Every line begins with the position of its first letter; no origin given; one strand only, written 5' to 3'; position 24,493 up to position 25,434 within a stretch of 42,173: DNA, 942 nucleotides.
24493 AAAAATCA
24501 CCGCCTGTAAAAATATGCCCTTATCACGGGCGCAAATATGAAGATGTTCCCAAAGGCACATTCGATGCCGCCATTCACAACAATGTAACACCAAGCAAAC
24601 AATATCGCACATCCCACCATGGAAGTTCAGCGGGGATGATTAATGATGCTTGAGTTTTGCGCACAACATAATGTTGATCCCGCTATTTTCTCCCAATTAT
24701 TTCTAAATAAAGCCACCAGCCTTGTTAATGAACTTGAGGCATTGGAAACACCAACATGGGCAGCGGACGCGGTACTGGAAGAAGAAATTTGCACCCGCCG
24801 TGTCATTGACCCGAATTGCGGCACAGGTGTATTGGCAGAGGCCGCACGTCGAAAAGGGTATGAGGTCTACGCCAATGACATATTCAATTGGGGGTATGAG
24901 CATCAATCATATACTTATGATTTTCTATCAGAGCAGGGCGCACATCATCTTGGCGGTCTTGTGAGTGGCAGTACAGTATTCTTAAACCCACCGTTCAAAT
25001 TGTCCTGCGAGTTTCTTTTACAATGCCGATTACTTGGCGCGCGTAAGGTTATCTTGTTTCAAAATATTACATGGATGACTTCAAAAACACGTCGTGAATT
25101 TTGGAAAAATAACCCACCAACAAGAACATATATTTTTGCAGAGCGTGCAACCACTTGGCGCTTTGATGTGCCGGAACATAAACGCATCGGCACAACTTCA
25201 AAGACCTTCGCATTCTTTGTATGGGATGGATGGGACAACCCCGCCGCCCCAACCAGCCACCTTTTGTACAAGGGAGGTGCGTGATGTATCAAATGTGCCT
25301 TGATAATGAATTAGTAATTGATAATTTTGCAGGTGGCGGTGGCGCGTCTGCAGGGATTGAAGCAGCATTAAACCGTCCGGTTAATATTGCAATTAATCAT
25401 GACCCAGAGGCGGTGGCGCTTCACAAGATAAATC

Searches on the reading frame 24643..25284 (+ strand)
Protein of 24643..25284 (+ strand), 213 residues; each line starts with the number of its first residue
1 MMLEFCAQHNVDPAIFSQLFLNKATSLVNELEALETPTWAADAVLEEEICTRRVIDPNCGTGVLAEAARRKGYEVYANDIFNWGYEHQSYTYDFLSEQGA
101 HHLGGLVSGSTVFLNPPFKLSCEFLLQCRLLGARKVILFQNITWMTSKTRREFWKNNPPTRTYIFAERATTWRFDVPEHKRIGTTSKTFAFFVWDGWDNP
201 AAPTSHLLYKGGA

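Call 53: search_protein_families(library=phrogs, proteins=[window:24643-25284:+], max_evalue=0.001)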
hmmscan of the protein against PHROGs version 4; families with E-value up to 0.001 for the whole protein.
window:24643-25284:+ (213 aa): 1 family
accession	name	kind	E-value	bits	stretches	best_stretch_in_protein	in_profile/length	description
phrog_799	-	other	6.8e-32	112.2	1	30-197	211-367/458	DNA methyltransferase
